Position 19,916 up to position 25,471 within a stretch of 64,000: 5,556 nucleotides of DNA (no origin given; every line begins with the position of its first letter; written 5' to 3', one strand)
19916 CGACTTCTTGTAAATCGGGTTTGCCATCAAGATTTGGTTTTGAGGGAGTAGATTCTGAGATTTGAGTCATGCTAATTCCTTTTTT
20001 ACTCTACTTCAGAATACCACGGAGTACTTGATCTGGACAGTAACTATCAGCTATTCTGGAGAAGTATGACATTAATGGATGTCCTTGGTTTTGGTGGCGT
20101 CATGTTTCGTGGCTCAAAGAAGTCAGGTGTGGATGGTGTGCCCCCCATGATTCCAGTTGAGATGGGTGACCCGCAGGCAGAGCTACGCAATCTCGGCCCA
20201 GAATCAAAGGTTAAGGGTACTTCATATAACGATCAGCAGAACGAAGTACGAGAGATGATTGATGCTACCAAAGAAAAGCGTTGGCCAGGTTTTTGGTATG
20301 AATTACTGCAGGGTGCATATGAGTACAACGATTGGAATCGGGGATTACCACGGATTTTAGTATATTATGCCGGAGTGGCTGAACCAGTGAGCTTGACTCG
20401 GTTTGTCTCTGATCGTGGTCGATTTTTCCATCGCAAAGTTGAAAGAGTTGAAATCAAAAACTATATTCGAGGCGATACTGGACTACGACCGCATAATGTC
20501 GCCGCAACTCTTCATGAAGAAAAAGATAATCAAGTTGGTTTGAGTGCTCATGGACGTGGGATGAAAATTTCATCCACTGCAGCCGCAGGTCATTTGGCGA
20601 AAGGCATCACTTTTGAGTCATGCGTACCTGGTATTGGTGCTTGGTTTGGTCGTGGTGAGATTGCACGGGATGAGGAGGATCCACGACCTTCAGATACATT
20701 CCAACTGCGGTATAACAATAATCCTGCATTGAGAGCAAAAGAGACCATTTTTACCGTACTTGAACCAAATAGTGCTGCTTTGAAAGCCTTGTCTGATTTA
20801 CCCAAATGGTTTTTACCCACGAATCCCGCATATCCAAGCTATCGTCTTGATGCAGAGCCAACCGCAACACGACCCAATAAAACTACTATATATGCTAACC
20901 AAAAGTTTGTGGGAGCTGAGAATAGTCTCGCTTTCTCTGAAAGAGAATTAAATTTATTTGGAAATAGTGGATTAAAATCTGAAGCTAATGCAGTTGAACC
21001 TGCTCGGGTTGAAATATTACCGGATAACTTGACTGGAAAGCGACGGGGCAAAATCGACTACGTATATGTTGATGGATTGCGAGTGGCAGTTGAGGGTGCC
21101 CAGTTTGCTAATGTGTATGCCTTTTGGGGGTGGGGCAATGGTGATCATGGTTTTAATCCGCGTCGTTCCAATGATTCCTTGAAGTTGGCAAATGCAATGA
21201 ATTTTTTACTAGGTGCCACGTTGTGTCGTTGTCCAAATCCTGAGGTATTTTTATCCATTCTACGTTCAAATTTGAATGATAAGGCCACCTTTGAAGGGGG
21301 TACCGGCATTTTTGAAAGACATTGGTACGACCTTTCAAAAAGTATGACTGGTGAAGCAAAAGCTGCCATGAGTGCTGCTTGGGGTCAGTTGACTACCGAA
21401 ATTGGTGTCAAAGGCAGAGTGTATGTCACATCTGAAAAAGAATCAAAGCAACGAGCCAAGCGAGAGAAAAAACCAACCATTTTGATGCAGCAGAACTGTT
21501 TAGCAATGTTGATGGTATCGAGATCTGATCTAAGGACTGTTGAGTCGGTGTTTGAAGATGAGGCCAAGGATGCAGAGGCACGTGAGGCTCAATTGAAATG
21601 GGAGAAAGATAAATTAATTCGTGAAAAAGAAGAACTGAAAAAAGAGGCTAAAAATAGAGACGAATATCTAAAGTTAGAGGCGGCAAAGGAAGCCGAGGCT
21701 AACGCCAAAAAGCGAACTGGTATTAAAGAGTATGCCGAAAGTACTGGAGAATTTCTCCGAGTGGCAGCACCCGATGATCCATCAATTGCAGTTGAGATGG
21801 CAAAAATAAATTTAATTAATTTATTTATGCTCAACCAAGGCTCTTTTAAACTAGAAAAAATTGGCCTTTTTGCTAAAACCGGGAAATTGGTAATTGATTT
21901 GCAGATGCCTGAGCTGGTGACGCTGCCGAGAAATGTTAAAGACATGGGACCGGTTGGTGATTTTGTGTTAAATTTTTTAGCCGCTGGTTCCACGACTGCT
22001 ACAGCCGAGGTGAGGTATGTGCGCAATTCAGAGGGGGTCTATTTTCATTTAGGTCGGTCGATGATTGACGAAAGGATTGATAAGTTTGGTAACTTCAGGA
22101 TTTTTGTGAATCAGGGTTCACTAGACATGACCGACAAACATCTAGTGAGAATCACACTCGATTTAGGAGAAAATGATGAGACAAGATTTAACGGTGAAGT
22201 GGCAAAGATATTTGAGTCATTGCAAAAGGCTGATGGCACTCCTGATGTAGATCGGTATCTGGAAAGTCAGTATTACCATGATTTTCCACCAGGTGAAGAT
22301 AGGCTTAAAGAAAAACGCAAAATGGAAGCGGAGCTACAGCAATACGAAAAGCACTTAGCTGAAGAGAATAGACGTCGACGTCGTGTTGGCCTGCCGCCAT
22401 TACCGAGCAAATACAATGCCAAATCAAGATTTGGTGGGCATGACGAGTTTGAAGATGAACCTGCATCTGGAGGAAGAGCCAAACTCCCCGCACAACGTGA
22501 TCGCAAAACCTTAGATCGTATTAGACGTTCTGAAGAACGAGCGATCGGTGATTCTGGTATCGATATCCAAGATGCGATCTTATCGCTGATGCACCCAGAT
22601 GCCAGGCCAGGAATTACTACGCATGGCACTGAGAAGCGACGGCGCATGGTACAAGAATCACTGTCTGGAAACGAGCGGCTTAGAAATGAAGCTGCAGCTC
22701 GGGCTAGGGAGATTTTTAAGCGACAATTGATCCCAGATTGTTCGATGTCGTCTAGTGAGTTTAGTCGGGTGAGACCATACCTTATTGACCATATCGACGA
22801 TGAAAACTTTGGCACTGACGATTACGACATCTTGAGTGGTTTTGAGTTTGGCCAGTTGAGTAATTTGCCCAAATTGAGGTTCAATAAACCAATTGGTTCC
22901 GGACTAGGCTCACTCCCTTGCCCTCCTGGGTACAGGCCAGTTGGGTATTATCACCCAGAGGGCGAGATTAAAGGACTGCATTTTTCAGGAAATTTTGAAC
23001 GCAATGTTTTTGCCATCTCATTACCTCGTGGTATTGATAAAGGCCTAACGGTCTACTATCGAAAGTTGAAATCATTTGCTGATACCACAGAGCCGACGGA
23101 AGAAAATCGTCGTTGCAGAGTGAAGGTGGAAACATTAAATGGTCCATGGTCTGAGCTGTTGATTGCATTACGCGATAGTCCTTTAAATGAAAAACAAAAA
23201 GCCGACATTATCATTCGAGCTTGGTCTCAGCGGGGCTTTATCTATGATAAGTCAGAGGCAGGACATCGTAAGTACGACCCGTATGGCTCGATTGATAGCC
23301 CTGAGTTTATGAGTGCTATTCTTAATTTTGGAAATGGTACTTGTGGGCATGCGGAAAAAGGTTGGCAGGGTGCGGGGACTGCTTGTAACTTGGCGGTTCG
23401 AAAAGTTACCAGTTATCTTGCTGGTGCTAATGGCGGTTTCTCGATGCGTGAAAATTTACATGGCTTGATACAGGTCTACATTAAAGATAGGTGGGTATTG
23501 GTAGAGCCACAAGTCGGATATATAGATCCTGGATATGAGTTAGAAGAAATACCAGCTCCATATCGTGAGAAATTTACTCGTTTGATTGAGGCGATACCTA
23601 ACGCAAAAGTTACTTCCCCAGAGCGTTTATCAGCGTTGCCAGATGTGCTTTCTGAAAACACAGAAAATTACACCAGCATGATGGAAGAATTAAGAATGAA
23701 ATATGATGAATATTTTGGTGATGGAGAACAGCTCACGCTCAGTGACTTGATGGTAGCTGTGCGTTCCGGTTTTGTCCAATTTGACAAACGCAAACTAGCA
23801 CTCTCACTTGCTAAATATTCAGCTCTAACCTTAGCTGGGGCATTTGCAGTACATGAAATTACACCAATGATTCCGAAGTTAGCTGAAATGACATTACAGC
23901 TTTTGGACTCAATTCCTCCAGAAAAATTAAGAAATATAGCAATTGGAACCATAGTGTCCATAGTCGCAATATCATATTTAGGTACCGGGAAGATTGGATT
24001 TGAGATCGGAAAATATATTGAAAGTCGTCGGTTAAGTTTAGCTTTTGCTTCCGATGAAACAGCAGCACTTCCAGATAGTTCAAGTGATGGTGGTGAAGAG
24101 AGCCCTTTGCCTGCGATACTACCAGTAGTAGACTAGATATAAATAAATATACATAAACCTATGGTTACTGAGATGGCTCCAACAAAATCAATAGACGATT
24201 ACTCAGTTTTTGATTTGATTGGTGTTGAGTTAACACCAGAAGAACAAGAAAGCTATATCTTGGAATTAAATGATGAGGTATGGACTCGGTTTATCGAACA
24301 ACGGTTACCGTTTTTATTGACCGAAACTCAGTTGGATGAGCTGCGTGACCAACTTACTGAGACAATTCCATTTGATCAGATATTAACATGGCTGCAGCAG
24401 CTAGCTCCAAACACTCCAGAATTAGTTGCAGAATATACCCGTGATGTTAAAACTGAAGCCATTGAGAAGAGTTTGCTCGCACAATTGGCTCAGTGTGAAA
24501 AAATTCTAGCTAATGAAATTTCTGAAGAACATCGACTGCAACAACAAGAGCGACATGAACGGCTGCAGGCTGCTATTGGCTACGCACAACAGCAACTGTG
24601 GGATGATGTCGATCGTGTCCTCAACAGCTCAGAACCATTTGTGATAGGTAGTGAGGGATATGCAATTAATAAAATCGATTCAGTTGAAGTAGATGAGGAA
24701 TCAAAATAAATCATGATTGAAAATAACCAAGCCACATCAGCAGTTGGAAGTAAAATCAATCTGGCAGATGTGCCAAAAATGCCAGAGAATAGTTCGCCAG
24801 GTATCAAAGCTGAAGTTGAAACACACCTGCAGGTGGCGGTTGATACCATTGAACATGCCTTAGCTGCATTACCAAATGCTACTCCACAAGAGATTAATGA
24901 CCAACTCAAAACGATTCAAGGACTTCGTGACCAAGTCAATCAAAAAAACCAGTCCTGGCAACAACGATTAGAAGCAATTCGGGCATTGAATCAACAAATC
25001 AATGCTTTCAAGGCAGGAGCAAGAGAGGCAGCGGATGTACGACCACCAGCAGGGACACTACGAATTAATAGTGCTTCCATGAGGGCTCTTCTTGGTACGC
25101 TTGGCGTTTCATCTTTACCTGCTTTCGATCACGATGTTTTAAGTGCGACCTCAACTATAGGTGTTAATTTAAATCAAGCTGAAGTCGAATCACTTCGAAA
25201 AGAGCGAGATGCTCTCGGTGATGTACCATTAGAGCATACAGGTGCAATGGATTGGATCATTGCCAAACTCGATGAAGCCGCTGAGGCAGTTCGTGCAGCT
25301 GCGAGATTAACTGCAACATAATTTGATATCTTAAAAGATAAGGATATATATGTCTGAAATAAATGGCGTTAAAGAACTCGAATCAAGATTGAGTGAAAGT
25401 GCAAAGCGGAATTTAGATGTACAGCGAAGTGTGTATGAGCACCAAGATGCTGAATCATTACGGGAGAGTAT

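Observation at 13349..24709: Tandemly duplicated A(-)/B(+)/C(+) module built around giant transglutaminase-like proteins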

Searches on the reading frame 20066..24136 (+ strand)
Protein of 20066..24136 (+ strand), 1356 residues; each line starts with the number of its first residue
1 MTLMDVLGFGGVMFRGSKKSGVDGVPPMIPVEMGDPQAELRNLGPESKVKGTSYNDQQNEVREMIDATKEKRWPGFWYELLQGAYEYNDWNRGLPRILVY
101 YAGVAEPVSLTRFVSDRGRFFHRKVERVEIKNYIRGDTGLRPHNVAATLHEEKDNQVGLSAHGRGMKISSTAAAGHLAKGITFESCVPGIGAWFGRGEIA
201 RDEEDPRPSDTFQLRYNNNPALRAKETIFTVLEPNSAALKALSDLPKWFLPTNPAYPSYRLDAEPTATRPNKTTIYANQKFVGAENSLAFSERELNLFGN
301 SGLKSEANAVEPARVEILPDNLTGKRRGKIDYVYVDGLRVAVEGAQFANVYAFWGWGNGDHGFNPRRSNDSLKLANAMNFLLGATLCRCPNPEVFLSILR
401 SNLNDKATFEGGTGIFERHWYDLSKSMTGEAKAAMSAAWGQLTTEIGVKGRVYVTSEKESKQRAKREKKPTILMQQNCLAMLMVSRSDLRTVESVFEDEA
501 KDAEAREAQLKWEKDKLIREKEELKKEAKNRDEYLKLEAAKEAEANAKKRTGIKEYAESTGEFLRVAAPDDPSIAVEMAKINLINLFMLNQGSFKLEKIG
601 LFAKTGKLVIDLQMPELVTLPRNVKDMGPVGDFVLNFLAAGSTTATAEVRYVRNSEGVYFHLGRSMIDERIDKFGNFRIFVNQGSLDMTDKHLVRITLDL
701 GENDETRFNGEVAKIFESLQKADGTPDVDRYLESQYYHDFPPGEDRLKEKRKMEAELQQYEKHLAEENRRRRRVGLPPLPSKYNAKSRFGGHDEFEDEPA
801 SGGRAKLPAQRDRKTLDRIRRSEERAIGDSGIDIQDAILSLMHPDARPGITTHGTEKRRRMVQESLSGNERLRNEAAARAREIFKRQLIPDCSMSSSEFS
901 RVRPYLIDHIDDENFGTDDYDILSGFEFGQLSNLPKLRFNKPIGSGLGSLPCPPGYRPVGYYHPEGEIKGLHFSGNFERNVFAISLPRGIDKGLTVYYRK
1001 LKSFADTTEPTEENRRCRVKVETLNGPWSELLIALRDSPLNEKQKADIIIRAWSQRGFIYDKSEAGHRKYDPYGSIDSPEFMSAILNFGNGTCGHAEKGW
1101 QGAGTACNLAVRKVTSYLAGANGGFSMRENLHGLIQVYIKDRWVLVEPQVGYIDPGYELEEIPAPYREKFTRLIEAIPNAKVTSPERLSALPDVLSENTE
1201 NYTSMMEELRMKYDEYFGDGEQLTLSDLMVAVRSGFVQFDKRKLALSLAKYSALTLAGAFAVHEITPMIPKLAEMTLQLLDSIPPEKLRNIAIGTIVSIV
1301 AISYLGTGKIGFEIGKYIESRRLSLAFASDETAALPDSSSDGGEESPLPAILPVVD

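Call 8: search_protein_families(library=pfam, proteins=[window:20066-24136:+], max_evalue=0.1)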
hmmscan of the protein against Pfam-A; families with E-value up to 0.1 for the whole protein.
window:20066-24136:+ (1356 aa): 1 family
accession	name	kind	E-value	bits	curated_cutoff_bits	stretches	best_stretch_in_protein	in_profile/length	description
PF01841.26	Transglut_core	-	0.0036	18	23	1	1068-1148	29-108/108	Transglutaminase-like superfamily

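Call 25: search_protein_families(library=padloc, proteins=[window:20066-24136:+], max_evalue=0.1)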
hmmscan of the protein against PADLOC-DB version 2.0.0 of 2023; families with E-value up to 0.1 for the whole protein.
window:20066-24136:+ (1356 aa): 0 families

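Call 26: search_protein_families(library=ncbifam, proteins=[window:20066-24136:+], max_evalue=0.1)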
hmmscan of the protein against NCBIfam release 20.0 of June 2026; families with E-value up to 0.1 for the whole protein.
window:20066-24136:+ (1356 aa): 0 families

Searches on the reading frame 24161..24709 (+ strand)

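Call 8: search_protein_families(library=pfam, proteins=[window:24161-24709:+], max_evalue=0.1)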
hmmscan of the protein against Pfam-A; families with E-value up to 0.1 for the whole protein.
window:24161-24709:+ (182 aa): 1 family
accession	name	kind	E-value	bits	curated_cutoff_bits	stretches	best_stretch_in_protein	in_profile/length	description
PF18034.6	Bac_GH3_C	-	0.089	13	27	0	124-162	81-119/137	Bacterial Glycosyl hydrolase family 3 C-terminal domain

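Call 25: search_protein_families(library=padloc, proteins=[window:24161-24709:+], max_evalue=0.1)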
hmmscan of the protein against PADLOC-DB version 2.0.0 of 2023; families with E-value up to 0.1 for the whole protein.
window:24161-24709:+ (182 aa): 0 families

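Call 26: search_protein_families(library=ncbifam, proteins=[window:24161-24709:+], max_evalue=0.1)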
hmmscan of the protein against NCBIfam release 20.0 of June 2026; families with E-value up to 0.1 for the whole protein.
window:24161-24709:+ (182 aa): 2 families
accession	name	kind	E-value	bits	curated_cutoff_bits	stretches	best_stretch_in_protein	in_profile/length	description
TIGR03185.1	DNA_S_dndD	equivalog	0.016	13.7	245.85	1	39-158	283-401/650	DNA sulfur modification protein DndD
TIGR04548.1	DnaD_Mollicutes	hypoth_equivalog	0.022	14.8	100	1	30-80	96-146/178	DnaD family protein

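Call 102: search_protein_families(library=pfam, proteins=[window:24161-24709:+], max_evalue=0.1)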
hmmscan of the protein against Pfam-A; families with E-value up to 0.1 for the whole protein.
window:24161-24709:+ (182 aa): 1 family
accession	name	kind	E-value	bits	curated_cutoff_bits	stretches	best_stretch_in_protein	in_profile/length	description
PF18034.6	Bac_GH3_C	-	0.089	13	27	0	124-162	81-119/137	Bacterial Glycosyl hydrolase family 3 C-terminal domain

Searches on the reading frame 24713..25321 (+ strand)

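Call 8: search_protein_families(library=pfam, proteins=[window:24713-25321:+], max_evalue=0.1)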
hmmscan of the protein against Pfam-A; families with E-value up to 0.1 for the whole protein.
window:24713-25321:+ (202 aa): 4 families
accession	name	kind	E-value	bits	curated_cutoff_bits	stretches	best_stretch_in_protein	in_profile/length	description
PF02465.23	FliD_N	-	0.0024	18.9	24.8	1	60-104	7-52/97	Flagellar hook-associated protein 2 N-terminus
PF24615.2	Spectrin_Anc-1_2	-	0.0083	16.8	28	1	55-104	10-61/105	Nuclear anchorage protein 1, spectrin repeat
PF11068.13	YlqD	-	0.031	15.1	27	1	31-101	17-91/131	YlqD protein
PF04102.17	SlyX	-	0.084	14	30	0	64-112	15-65/67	SlyX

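Call 25: search_protein_families(library=padloc, proteins=[window:24713-25321:+], max_evalue=0.1)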
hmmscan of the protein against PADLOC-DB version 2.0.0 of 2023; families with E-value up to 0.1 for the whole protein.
window:24713-25321:+ (202 aa): 7 families
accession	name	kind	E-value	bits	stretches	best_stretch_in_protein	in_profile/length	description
PDLC03863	LmuB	-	0.0039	13.9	1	34-100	231-292/610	-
PDLC00599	ZorA1|ZorA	-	0.01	12.6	1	21-92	379-451/631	MotA/ExbB/TolQ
PDLC01664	Cas12c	-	0.018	10.8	1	37-113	360-432/1163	Cas12c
PDLC03859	LmuB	-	0.023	11.9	1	29-99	335-420/611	-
PDLC02066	Cas1b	-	0.031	11.6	1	40-106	89-155/322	-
PDLC04898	PDC-S06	-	0.056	9.7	1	36-102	370-436/752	-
PDLC04451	PDC-M14B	-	0.075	10.7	1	37-99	185-247/261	-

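Call 26: search_protein_families(library=ncbifam, proteins=[window:24713-25321:+], max_evalue=0.1)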
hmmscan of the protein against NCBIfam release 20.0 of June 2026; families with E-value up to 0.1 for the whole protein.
window:24713-25321:+ (202 aa): 6 families
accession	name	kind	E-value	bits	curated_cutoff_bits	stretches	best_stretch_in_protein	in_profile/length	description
TIGR03741.1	PRTRC_E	subfamily_domain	0.0062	16.5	37.95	1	55-109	50-101/106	PRTRC system protein E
NF052320.1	Cbp1_fam_LP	subfamily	0.022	14.2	90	0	58-103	129-174/286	Cbp1 family collagen-binding glycoprotein adhesin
NF008347.0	PRK11130.1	equivalog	0.028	15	94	1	59-101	19-64/81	molybdopterin synthase sulfur carrier subunit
TIGR04211.1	SH3_and_anchor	equivalog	0.028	14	65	1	40-105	72-136/198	TIGR04211 family SH3 domain-containing protein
NF047515.1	SpiroCoCo_C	equivalog_domain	0.041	13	125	1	39-100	40-103/313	SpiroCoCo family coiled-coil protein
NF008072.0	PRK10809.1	equivalog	0.083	12.6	190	0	62-100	39-77/194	ribosomal protein S5-alanine N-acetyltransferase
